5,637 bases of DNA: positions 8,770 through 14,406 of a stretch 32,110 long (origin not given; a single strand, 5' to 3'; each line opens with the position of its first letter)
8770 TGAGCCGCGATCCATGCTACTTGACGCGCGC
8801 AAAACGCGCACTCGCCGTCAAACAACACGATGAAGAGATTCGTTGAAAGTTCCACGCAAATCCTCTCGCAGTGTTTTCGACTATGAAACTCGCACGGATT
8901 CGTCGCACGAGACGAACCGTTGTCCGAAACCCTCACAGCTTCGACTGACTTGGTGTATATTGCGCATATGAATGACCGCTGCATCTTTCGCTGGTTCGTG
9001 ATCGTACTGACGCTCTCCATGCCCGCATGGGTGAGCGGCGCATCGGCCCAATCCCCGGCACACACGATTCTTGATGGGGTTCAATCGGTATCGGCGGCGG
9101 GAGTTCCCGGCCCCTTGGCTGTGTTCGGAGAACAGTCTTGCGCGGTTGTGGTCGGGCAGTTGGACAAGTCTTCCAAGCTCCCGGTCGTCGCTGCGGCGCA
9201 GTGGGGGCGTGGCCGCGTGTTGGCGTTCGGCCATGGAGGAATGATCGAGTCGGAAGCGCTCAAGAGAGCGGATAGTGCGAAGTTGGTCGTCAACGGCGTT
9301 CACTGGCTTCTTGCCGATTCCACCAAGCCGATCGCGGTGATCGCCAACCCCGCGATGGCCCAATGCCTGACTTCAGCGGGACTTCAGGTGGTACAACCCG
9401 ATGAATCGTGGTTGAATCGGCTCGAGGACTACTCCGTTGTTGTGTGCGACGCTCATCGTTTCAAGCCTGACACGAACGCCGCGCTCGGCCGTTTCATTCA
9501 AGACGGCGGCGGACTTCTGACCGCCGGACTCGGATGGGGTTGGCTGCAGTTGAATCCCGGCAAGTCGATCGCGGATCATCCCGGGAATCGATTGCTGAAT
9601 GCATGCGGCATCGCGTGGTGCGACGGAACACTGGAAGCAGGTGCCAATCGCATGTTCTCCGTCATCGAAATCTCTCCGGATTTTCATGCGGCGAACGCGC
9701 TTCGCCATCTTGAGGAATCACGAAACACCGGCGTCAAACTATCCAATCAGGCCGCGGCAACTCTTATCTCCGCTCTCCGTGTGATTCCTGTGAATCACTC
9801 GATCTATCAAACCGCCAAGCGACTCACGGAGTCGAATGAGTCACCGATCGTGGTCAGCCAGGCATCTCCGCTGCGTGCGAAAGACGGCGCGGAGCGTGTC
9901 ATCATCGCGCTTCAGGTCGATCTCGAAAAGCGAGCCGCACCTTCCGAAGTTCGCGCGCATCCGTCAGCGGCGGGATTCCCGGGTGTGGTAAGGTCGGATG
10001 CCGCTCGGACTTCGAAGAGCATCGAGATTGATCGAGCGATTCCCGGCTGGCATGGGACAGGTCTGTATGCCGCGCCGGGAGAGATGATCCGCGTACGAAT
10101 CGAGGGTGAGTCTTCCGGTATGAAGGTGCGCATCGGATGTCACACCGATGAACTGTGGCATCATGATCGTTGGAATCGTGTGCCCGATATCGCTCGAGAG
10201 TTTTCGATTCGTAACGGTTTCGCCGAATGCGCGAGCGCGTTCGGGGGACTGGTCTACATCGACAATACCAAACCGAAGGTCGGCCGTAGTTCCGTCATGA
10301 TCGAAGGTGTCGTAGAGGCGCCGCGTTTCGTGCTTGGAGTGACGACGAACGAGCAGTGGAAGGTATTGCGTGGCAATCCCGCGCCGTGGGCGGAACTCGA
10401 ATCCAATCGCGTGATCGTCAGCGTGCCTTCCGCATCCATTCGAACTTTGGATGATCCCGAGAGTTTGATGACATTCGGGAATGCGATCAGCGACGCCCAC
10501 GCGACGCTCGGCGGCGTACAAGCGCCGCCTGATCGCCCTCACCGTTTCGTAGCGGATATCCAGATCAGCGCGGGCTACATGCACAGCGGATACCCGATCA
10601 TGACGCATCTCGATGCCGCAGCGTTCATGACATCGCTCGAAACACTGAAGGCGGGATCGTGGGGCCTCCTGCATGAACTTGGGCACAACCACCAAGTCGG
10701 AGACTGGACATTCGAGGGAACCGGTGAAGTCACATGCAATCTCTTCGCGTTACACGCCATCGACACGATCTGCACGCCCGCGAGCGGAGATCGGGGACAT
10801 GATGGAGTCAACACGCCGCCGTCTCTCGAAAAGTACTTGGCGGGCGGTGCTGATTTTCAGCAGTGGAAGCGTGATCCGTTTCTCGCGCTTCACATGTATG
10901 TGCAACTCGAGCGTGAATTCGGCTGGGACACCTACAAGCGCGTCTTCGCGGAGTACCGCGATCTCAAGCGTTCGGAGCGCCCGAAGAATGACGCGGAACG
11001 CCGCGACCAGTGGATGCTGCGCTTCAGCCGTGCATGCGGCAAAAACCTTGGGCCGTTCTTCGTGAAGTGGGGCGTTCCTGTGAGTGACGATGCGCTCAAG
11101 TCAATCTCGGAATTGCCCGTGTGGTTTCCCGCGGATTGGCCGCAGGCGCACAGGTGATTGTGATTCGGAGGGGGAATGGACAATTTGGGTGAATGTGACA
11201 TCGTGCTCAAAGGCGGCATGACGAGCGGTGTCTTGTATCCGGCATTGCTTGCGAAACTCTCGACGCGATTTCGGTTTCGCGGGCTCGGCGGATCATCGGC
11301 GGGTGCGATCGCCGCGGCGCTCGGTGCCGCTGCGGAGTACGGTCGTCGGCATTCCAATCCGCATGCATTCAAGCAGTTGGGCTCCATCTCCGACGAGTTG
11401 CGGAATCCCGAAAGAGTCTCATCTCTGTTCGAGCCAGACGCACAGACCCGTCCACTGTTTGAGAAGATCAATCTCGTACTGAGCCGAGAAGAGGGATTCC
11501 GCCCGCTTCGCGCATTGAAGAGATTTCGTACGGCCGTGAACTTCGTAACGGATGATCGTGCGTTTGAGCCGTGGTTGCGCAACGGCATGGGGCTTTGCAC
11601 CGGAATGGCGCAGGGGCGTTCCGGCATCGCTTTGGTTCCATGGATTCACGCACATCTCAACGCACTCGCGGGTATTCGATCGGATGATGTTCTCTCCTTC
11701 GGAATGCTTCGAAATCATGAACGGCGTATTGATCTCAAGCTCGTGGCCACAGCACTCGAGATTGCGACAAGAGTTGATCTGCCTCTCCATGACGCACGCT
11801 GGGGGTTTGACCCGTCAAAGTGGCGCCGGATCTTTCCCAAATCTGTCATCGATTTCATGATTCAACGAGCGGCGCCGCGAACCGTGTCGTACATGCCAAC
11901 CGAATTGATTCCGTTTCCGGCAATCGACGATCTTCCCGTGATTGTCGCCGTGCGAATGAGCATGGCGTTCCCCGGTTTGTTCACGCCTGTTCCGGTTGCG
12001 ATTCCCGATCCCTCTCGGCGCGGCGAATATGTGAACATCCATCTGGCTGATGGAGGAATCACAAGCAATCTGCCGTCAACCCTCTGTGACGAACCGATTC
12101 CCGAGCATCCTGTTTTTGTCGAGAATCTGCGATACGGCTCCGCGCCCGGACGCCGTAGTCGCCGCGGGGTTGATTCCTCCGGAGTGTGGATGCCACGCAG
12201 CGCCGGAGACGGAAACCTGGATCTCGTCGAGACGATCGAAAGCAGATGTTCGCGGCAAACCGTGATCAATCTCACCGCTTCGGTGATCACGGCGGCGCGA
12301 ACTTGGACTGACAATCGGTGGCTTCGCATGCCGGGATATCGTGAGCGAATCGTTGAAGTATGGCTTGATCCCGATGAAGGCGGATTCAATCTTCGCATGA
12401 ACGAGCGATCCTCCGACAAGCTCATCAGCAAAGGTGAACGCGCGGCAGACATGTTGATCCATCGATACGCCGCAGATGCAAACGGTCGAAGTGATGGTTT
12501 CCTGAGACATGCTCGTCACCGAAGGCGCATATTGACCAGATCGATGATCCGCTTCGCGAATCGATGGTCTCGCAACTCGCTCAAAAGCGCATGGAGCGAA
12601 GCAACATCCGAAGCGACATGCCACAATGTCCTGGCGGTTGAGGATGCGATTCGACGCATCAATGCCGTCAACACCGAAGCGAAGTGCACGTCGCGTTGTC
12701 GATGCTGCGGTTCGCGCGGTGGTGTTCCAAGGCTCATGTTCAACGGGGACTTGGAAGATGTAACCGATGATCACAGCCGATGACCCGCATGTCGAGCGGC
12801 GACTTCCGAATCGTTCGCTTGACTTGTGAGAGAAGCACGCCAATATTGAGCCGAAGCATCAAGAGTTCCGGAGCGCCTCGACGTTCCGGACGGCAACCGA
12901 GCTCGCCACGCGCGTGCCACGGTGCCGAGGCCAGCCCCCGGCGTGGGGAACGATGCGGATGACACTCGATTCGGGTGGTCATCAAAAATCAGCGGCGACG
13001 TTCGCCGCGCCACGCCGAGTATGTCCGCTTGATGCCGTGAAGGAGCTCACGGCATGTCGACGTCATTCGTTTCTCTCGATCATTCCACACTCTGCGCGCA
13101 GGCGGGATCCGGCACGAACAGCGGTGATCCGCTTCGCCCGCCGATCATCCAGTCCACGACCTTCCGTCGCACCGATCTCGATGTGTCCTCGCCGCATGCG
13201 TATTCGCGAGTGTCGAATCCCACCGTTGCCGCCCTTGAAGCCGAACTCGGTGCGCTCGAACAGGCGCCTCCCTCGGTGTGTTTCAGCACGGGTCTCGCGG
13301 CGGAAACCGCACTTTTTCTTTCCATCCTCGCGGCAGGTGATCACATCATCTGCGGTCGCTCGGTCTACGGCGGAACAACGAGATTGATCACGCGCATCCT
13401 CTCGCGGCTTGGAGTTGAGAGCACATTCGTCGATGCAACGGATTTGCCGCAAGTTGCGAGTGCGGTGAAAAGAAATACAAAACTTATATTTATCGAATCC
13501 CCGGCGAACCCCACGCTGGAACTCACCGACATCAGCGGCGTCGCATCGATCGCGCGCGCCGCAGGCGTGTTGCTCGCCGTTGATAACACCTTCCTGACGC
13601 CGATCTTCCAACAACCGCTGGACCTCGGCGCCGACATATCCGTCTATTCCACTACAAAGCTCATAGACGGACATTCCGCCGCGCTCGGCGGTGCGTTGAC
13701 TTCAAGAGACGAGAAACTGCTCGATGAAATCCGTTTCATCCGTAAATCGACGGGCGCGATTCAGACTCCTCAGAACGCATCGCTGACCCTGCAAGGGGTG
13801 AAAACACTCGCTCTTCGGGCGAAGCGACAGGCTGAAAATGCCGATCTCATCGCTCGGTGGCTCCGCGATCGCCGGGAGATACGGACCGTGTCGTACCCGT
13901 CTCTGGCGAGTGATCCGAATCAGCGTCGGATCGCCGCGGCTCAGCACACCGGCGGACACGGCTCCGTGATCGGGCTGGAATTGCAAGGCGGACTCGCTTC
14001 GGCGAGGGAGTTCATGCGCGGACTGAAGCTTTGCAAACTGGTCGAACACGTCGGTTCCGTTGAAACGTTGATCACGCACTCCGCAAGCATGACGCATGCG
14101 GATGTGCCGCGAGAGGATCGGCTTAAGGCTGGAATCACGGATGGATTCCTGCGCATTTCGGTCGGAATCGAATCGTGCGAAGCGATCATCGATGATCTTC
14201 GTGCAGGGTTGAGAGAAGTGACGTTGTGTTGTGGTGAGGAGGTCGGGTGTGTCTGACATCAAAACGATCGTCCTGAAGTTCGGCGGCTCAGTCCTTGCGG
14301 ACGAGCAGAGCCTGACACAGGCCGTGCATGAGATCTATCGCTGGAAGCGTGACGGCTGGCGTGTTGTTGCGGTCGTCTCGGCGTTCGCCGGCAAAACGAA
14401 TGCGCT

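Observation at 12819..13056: Unannotated SAM-I-clan riboswitch with a complete promoter, aptamer, pseudoknot and start-codon sequestration logic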

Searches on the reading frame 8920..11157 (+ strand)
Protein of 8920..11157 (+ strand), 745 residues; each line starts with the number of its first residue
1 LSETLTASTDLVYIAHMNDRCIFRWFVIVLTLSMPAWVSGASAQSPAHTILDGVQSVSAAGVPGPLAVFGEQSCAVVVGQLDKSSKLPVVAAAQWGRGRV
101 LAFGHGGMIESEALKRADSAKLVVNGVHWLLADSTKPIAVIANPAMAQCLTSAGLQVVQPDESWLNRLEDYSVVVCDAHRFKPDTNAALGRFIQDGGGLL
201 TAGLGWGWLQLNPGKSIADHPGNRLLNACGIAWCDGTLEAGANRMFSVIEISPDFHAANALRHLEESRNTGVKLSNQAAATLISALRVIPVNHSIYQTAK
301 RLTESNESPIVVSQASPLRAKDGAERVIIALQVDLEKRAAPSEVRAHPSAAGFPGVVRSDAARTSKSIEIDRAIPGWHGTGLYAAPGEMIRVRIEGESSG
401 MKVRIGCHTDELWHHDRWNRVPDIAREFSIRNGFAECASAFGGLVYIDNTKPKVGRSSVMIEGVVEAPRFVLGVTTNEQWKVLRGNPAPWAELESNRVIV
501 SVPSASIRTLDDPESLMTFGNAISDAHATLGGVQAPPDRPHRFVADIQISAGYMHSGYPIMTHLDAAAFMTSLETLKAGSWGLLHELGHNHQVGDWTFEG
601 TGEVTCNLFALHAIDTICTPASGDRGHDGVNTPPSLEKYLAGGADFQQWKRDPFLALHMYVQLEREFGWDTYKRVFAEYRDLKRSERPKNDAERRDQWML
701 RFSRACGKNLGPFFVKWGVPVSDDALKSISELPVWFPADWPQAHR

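Call 8: search_protein_families(library=pfam, proteins=[window:8920-11157:+])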
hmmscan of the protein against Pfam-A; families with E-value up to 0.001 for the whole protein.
window:8920-11157:+ (745 aa): 3 families
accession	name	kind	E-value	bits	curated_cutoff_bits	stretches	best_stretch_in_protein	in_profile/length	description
PF13402.12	Peptidase_M60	-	8.1e-69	232.6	25.8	1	463-718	1-275/275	Peptidase M60, enhancin and enhancin-like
PF17291.7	M60-like_N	-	5.8e-19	68.5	23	1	369-452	11-95/106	N-terminal domain of M60-like peptidases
PF06283.17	ThuA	-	0.0009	20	33.4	0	83-129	164-208/209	Trehalose utilisation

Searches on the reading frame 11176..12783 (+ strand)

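Call 8: search_protein_families(library=pfam, proteins=[window:11176-12783:+])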
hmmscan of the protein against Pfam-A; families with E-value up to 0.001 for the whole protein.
window:11176-12783:+ (535 aa): 1 family
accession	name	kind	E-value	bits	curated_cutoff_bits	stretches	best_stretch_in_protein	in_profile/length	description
PF01734.28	Patatin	-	3.9e-12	47.2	27.7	1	9-300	1-186/191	Patatin-like phospholipase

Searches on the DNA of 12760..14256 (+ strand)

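Call 4: search_rna_families(source=window, start=12760, end=13100, threshold=evalue, max_evalue=10, show_alignments=6)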
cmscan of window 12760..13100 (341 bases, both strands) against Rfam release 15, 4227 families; matches with E-value up to 10: 3.
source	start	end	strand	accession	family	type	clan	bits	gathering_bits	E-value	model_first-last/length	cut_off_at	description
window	12851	12999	+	RF01725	SAM-I-IV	Cis-reg; riboswitch;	CL00012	36.9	41.1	0.00014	1-99/99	no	SAM-I/IV (S-adenosyl methionine) riboswitch aptamer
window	12938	13071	+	RF02463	Ms_AS-1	Gene; sRNA;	-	13.6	37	2.9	1-98/98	no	Mycobacterium sRNA Ms_AS-1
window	12964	13006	-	RF01122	sR39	Gene; snRNA; snoRNA; CD-box;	-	8.9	50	9.3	1-56/56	no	Small nucleolar RNA sR39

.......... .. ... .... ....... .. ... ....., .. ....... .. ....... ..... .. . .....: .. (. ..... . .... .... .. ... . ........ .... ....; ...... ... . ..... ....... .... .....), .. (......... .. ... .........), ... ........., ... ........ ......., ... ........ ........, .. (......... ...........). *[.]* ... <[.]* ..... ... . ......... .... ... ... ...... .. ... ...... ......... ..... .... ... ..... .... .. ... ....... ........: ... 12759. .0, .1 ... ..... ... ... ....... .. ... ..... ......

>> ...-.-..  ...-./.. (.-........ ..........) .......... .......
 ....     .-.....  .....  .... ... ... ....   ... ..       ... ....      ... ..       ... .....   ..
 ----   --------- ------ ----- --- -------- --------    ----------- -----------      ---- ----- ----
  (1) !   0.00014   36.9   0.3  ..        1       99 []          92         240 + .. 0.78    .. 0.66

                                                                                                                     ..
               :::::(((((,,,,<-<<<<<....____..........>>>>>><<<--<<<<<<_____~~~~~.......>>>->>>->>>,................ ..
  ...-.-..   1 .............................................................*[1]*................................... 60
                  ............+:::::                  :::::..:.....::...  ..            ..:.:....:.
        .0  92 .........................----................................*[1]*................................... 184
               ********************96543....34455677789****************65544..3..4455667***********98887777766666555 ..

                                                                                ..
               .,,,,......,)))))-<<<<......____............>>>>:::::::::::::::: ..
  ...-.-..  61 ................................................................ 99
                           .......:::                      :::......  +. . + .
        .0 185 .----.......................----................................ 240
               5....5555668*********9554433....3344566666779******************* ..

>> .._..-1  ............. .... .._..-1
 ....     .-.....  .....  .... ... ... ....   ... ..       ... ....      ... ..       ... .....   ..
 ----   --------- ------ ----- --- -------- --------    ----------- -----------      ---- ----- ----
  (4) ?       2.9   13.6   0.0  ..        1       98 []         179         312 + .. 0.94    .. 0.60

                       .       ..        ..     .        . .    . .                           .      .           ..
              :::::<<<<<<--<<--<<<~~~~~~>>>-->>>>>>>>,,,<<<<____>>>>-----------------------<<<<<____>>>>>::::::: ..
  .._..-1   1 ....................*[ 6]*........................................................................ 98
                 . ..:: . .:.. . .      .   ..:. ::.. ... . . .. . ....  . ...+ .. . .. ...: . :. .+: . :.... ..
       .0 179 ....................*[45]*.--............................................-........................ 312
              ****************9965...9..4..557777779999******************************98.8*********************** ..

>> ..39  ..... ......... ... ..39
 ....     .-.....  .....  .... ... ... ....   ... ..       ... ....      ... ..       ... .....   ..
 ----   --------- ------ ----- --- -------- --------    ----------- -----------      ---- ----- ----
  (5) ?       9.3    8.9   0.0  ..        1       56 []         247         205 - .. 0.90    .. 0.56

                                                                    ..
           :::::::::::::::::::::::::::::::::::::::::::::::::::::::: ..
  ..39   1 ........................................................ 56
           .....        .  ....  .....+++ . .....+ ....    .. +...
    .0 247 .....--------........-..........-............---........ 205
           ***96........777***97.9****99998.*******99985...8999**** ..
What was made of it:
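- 12958..12983 (+): P5, the post-P1 hairpin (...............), homologous to the 3' hairpin of SAM-I/IV. Call 4 (aligned to the model's 3' hairpin).
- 12984..12988 (+): Conserved A-rich linker (C-AAAA), as in the SAM-I/IV consensus CAAaaaA. Call 4.
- On SAM-I/IV (RF01725): Window: 36.9 bits, full-length match 1-99, E=1.4e-4 in the local scan (call 4).
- Checked: Rfam SAM-I/IV matches full length with E=1.4e-4 in the local scan (call 4).
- Family match: full-length RF01725 match at 36.9 bits, E=1.4e-4 (call 4).
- Tried and rejected: The riboswitch appeared only with the permissive local scan (call 4).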

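Call 10: search_rna_families(sources=[L001, L002, L003, L004, L005, L006, L007, L008, L009, L014, L036, L010, L011, L012, L013, L015, L016, L017, L053, L022], threshold=gathering)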
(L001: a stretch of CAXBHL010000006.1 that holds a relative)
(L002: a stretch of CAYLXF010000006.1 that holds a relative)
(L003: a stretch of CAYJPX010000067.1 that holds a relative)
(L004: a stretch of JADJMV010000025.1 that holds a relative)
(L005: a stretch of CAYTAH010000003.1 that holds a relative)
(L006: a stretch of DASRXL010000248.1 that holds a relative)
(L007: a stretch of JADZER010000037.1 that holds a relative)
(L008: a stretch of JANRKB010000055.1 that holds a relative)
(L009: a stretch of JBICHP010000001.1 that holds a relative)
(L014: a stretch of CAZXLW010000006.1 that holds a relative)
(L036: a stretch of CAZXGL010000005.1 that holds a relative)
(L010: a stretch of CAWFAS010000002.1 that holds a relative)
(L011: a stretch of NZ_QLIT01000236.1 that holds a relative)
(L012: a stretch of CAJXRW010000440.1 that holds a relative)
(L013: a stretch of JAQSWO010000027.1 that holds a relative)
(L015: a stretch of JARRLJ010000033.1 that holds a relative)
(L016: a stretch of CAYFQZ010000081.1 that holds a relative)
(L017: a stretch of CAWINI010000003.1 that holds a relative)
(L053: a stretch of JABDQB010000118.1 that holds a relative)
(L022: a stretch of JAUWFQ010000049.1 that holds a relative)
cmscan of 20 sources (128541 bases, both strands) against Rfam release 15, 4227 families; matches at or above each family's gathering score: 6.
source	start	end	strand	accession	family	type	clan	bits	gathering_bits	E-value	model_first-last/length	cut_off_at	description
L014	6763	6834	+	RF00005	tRNA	Gene; tRNA;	CL00001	73.5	29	6.7e-14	1-71/71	no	tRNA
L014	6077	6149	+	RF00005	tRNA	Gene; tRNA;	CL00001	71.8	29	2e-13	1-71/71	no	tRNA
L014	6665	6735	+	RF00005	tRNA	Gene; tRNA;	CL00001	69.2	29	1e-12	1-71/71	no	tRNA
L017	6004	6077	+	RF00005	tRNA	Gene; tRNA;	CL00001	65.2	29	1.3e-11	1-71/71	no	tRNA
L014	6254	6335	+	RF00005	tRNA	Gene; tRNA;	CL00001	61.6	29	1.3e-10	1-71/71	no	tRNA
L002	2738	2887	+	RF01725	SAM-I-IV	Cis-reg; riboswitch;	CL00012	41.3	41.1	0.0059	1-99/99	no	SAM-I/IV (S-adenosyl methionine) riboswitch aptamer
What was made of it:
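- On SAM-I/IV (RF01725): Ortholog L002: 41.3 bits, which passes (call 10).
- The ortholog leader L002 reaches 41.3 bits, above the gathering score (call 10).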
